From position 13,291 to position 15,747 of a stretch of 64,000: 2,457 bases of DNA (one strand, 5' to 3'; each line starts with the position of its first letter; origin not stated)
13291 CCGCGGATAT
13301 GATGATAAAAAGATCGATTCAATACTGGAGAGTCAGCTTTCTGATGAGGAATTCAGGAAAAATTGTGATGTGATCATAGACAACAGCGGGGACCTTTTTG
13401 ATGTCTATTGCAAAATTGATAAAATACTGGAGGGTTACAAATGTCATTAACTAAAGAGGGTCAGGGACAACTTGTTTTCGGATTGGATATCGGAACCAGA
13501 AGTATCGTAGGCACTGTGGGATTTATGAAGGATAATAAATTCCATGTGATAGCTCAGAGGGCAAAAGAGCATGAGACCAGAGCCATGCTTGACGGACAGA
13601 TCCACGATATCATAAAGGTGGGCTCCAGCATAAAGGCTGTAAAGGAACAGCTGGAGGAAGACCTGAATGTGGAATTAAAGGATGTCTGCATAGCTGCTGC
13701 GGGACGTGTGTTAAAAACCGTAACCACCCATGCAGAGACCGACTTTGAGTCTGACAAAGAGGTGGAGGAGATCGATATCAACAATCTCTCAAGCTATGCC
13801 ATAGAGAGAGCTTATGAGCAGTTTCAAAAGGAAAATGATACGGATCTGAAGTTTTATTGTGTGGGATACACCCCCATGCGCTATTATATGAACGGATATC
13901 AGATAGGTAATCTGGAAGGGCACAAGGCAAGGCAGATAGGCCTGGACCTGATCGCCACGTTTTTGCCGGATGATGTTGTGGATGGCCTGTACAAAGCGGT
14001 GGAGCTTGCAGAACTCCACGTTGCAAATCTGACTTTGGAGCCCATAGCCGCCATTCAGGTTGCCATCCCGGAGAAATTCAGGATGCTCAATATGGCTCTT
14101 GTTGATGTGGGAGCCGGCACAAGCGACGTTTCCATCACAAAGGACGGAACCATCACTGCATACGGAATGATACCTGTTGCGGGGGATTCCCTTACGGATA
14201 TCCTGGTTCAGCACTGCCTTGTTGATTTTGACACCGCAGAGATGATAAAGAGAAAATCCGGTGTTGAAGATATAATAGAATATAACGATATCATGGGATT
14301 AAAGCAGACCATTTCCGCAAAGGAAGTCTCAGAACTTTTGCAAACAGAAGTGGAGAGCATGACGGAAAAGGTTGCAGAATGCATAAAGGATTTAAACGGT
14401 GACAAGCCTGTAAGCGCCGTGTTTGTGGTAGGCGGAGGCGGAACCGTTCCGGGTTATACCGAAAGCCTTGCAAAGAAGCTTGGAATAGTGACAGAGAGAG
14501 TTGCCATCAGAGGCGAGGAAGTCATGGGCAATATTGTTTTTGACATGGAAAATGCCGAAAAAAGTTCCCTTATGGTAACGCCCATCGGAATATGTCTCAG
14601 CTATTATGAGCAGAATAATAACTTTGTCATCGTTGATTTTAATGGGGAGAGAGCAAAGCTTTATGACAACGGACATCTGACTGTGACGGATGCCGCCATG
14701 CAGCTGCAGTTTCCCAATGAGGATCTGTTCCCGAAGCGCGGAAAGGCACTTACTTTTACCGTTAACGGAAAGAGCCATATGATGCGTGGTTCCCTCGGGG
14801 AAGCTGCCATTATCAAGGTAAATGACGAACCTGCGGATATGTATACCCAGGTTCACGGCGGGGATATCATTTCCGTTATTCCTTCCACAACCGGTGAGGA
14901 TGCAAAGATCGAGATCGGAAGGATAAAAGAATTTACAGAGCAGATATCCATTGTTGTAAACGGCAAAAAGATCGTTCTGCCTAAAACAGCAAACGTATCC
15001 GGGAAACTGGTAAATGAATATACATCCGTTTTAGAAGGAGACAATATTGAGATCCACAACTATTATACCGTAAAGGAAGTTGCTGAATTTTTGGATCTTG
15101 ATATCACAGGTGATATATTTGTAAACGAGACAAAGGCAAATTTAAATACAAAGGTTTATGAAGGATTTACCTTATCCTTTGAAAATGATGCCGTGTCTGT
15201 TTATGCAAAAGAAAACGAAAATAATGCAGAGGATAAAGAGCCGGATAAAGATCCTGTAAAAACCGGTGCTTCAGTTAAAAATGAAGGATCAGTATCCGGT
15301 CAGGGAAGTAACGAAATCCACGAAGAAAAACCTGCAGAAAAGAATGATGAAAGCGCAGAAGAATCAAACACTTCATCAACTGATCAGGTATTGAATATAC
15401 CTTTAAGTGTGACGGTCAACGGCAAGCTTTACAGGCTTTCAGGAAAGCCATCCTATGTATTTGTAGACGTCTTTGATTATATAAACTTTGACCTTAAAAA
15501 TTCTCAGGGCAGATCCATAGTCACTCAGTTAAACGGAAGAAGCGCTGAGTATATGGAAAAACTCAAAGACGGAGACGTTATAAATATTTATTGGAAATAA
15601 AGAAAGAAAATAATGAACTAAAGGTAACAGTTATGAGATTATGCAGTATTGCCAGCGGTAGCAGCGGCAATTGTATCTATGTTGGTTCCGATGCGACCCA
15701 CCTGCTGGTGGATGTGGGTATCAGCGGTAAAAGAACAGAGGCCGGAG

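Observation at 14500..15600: FtsA-like ATPase carries three C-terminal beta-grasp-like repeats, each ending in GDxIxI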

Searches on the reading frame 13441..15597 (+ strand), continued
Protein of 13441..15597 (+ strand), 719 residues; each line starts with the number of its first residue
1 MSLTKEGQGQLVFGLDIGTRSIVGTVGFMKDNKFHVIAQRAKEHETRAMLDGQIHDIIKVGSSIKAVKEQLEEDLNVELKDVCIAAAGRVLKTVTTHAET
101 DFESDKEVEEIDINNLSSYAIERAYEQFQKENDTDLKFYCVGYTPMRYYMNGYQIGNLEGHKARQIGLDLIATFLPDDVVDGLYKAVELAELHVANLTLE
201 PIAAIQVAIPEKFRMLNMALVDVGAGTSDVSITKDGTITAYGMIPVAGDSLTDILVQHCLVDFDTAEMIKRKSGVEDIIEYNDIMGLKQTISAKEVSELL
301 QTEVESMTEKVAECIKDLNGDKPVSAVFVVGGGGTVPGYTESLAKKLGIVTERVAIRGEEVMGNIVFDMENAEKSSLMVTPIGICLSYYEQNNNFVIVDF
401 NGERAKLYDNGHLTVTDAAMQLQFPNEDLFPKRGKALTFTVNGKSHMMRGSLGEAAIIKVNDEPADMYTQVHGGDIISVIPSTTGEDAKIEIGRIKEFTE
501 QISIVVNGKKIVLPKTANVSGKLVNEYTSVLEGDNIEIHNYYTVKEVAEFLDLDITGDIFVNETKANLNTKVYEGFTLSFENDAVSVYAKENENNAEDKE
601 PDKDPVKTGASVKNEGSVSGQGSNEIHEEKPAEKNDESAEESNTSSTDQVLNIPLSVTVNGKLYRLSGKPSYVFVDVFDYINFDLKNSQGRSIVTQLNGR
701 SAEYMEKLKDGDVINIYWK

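Call 34: fold_search(model_id=the predicted structure, library=pdb)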
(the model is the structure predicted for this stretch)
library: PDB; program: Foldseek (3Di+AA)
matches with E <= 10: 1655; with E <= 0.001: 899
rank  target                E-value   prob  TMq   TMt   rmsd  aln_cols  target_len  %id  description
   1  3wt0_C                2.8e-28  1.00  0.43  0.77   4.5       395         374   20  Crystal Structure Analysis of Cell Division Protein (released 2015-04-29)
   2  7q6g                  3.1e-28  1.00  0.46  0.83   3.4       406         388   20  Xenorhabdus poinarii FtsA 1-396 ADP (released 2022-09-21)
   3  7q6i_B                5.1e-28  1.00  0.46  0.84   3.5       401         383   19  Vibrio maritimus FtsA 1-396 ATP and FtsN 1-29, bent tetramers in double filament arrangement (released 2022-09-21)
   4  3wt0_D                8.5e-28  1.00  0.43  0.77   4.5       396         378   19  Crystal Structure Analysis of Cell Division Protein (released 2015-04-29)
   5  7q6f_A                1.1e-27  1.00  0.46  0.83   3.4       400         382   20  Vibrio maritimus FtsA 1-396 ATP, double filament (released 2022-09-21)
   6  3wt0_A                2.6e-27  1.00  0.43  0.76   4.6       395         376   19  Crystal Structure Analysis of Cell Division Protein (released 2015-04-29)
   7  7q6d                  3.8e-27  1.00  0.46  0.83   3.5       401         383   20  E. coli FtsA 1-405 ATP 3 Ni (released 2022-09-21)
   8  3wqu_B                7.4e-27  1.00  0.42  0.76   4.5       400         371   18  Staphylococcus aureus FtsA complexed with ATP (released 2014-10-08)
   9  3wqt_A                1.7e-26  1.00  0.42  0.76   4.6       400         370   18  Staphylococcus aureus FtsA complexed with AMPPNP (released 2014-10-08)
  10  3wqu_D                6.1e-26  1.00  0.43  0.79   3.9       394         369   19  Staphylococcus aureus FtsA complexed with ATP (released 2014-10-08)
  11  3wqt_C                2.4e-25  1.00  0.43  0.78   4.6       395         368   18  Staphylococcus aureus FtsA complexed with AMPPNP (released 2014-10-08)
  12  1e4f                  3.4e-25  1.00  0.43  0.77   4.1       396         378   18  FtsA (apo form) from Thermotoga maritima (released 2000-10-18)
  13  7q6i_D                4.5e-25  1.00  0.44  0.83   3.8       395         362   19  Vibrio maritimus FtsA 1-396 ATP and FtsN 1-29, bent tetramers in double filament arrangement (released 2022-09-21)
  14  4a2a_B                6.2e-25  1.00  0.44  0.79   4.4       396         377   18  Thermotoga maritima FtsA:FtsZ(336-351) (released 2012-04-25)
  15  1e4g                  7.0e-25  1.00  0.45  0.82   3.6       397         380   17  FtsA (ATP-bound form) from Thermotoga maritima (released 2000-10-18)
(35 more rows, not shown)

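Call 71: find_encoding_contigs(protein=P0001, flank=10000, max_places=1)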
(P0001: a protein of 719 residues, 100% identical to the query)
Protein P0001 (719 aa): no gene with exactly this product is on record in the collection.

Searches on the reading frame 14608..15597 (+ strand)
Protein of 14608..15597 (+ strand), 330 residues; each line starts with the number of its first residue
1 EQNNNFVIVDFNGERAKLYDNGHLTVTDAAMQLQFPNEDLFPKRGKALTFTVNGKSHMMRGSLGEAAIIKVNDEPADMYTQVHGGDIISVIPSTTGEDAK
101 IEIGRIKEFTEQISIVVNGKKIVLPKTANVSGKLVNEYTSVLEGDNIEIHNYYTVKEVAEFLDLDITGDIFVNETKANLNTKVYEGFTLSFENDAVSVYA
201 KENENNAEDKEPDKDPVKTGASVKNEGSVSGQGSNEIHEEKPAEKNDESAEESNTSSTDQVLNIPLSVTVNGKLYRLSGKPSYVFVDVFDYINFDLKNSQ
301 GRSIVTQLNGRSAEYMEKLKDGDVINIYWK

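Call 15: search_protein_representatives(protein=window:14608-15597:+)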
Query: 330 residues. Proteins with E-value up to 0.001 (for the whole library): 1120; up to 1e-10: 688; up to 1e-30: 124. The best 150 are listed.
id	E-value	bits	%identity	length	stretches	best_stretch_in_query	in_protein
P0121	9.1e-105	367.0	55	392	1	1-330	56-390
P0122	3.2e-89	315.9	59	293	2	17-196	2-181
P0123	6.9e-84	298.4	54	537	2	1-202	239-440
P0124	1.2e-73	264.7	44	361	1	1-330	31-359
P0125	1.7e-73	264.3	46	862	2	1-259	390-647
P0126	3.8e-73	263.1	43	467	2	2-269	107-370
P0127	3.5e-72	259.9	45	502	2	1-217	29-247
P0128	2.8e-71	257.0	49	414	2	2-201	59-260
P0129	1.7e-70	254.4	44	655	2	1-192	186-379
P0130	1.8e-70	254.3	41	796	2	1-242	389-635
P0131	6.5e-70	252.5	47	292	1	34-330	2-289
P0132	6.9e-70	252.4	43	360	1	1-330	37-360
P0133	2.9e-69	250.4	44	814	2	2-199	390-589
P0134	3.1e-69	250.3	48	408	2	8-211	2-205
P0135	1.2e-66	241.7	44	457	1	1-330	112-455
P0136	7.4e-66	239.2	44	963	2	1-199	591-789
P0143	1.4e-61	225.1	41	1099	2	1-212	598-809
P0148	1.4e-59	218.5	40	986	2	1-271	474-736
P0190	1.2e-44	169.5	51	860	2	1-120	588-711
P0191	1.3e-43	166.1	32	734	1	2-330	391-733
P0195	2.9e-42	161.7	31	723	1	1-329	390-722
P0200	4.4e-40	154.5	36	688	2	2-207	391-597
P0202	9.3e-40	153.5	36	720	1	3-329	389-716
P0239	2.8e-31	125.6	30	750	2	3-195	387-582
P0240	2.9e-31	125.5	32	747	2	1-186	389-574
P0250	9.1e-30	120.6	31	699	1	1-330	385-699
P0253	1.5e-29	120.0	36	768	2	1-176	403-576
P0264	9.0e-28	114.1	34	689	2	4-187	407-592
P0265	1.2e-27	113.7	31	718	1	4-329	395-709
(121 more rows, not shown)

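Call 38: list_cluster_members(proteins=[P0250, P0253, P0264, P0265, P0239, P0240, P0195, P0191, P0202, P0200])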
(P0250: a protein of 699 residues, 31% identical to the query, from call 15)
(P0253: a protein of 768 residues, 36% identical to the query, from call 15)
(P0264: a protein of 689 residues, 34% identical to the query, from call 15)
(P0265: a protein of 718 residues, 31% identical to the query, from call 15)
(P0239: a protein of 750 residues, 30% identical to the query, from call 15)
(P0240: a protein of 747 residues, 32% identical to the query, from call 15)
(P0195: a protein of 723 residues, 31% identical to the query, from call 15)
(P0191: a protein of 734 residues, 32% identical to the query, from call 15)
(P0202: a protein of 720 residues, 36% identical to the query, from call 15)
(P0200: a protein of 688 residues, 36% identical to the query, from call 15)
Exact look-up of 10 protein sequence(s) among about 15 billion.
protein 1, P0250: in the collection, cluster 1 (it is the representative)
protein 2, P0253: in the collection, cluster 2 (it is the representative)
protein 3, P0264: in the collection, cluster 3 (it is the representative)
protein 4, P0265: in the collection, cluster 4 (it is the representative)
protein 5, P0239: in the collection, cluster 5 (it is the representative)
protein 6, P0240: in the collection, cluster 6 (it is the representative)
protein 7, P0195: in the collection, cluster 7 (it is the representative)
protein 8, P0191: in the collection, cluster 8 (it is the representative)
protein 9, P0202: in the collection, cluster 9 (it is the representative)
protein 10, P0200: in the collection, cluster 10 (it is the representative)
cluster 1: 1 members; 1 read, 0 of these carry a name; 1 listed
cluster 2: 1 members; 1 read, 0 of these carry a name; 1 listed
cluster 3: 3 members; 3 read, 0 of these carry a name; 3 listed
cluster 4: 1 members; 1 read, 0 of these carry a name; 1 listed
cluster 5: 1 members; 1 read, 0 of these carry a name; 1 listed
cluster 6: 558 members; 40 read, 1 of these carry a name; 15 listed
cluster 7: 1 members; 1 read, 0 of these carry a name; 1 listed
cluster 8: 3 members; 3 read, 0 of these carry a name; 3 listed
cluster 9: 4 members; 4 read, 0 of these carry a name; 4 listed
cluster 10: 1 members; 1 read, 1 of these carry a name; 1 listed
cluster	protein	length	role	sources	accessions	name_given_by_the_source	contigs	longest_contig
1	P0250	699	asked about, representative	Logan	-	-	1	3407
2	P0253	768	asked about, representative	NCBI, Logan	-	-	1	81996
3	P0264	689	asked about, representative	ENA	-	-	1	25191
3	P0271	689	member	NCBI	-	-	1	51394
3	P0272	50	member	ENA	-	-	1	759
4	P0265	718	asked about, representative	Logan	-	-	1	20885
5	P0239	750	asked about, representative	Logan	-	-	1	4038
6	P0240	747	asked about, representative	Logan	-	-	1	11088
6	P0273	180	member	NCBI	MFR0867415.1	MAG: hypothetical protein ACLSGV_13220 [Eubacterium sp.]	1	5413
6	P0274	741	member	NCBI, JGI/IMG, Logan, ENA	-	-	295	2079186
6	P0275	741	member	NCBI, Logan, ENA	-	-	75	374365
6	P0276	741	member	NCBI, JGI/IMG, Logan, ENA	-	-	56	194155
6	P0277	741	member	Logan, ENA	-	-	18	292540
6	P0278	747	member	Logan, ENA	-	-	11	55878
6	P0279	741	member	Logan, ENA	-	-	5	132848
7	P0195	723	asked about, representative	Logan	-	-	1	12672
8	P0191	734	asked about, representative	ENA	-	-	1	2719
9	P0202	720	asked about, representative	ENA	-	-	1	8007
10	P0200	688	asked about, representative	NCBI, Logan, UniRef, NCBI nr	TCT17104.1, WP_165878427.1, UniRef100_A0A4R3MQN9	cell division protein FtsA [Natranaerovirga pectinivora] | Cell division protein FtsA n=1 Tax=Natranaerovirga pectinivora TaxID=682400 ... | pilus assembly protein PilM [Natranaerovirga pectinivora]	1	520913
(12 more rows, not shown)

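Call 56: list_cluster_members(proteins=[P0136, P0143, P0190, P0148, P0274])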
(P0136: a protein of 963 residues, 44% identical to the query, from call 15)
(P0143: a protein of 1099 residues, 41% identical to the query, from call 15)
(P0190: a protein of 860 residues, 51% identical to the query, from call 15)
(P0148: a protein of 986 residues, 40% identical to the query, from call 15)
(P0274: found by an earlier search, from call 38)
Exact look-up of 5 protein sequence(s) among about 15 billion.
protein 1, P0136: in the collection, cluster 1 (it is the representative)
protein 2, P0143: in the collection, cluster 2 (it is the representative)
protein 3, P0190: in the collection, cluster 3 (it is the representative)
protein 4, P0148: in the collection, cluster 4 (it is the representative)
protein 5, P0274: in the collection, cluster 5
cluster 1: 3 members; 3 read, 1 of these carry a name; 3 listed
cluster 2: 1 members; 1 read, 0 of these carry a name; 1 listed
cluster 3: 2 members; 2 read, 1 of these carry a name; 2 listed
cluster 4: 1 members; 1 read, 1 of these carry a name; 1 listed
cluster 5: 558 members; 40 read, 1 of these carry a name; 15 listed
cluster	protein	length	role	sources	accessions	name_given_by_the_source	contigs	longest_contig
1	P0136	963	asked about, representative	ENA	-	-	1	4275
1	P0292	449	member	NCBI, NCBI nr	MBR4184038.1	MAG: dephospho-CoA kinase, partial [Lachnospiraceae bacterium] | dephospho-CoA kinase [Lachnospiraceae bacterium]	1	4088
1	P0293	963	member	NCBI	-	-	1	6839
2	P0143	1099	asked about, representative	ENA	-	-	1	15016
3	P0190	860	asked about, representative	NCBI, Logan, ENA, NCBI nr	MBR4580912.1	MAG: dephospho-CoA kinase [Lachnospiraceae bacterium] | dephospho-CoA kinase [Lachnospiraceae bacterium]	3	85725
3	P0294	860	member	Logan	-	-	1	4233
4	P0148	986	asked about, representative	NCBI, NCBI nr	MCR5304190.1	MAG: rod shape-determining protein [Lachnospiraceae bacterium] | rod shape-determining protein [Lachnospiraceae bacterium]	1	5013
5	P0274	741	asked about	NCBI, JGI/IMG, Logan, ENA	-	-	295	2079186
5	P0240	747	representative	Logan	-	-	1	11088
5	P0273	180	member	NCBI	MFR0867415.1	MAG: hypothetical protein ACLSGV_13220 [Eubacterium sp.]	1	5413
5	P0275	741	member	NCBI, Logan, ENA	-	-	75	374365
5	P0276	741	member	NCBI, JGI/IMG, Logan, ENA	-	-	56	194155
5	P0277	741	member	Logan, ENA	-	-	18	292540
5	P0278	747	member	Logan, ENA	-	-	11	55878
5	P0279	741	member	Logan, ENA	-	-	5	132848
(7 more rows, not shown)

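Call 64: find_encoding_contigs(protein=P0264, flank=8000, max_places=2)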
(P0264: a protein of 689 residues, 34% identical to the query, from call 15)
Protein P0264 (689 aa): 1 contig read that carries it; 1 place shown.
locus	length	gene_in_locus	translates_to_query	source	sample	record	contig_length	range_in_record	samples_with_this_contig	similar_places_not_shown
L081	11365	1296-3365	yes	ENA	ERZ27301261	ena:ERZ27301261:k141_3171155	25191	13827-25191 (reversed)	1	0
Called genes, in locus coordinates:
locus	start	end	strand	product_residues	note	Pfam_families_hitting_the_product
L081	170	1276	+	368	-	PF00465:Fe-ADH, PF13685:Fe-ADH_2, PF25137:ADH_Fe_C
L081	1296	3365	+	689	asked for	PF11104:PilM_2, PF06723:MreB_Mbl (weak), PF14450:FtsA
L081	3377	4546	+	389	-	PF00072:Response_reg, PF08668:HDOD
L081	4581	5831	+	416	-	PF00999:Na_H_Exchanger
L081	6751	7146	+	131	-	PF00571:CBS (weak)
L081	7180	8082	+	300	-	PF01545:Cation_efflux, PF16916:ZT_dimer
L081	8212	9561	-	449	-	PF00768:Peptidase_S11, PF02113:Peptidase_S13 (weak), PF13354:Beta-lactamase2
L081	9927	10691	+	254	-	PF13489:Methyltransf_23, PF13847:Methyltransf_31, PF08241:Methyltransf_11, PF08242:Methyltransf_12, PF13649:Methyltransf_25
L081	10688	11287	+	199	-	-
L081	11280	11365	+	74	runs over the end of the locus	-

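Call 65: find_encoding_contigs(protein=P0253, flank=8000, max_places=2)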
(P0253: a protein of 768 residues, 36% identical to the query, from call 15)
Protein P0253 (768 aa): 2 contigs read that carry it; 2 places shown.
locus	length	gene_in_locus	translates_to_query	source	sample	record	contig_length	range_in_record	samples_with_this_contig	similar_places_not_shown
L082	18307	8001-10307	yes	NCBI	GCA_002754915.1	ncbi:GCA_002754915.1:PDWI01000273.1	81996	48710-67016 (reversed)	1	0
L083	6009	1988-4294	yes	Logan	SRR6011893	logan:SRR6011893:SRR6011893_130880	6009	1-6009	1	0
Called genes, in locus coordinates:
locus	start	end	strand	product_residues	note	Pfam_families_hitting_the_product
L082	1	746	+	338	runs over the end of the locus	PF01515:PTA_PTB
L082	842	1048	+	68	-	-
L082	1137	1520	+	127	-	PF01497:Peripla_BP_2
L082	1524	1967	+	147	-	PF01032:FecCD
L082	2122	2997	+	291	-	PF02567:PhzC-PhzF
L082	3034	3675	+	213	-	-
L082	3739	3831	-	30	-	-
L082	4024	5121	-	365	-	-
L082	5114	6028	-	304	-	PF00005:ABC_tran, PF13175:AAA_15 (faint), PF13304:AAA_21 (weak)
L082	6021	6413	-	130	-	PF00392:GntR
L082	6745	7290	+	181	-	PF13302:Acetyltransf_3, PF13420:Acetyltransf_4, PF00583:Acetyltransf_1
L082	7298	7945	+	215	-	PF00730:HhH-GPD, PF00633:HHH (weak)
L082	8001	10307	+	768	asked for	PF11104:PilM_2 (faint), PF14450:FtsA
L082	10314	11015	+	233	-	PF02283:CobU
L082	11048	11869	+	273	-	PF02654:CobS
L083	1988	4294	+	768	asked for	PF11104:PilM_2 (faint), PF14450:FtsA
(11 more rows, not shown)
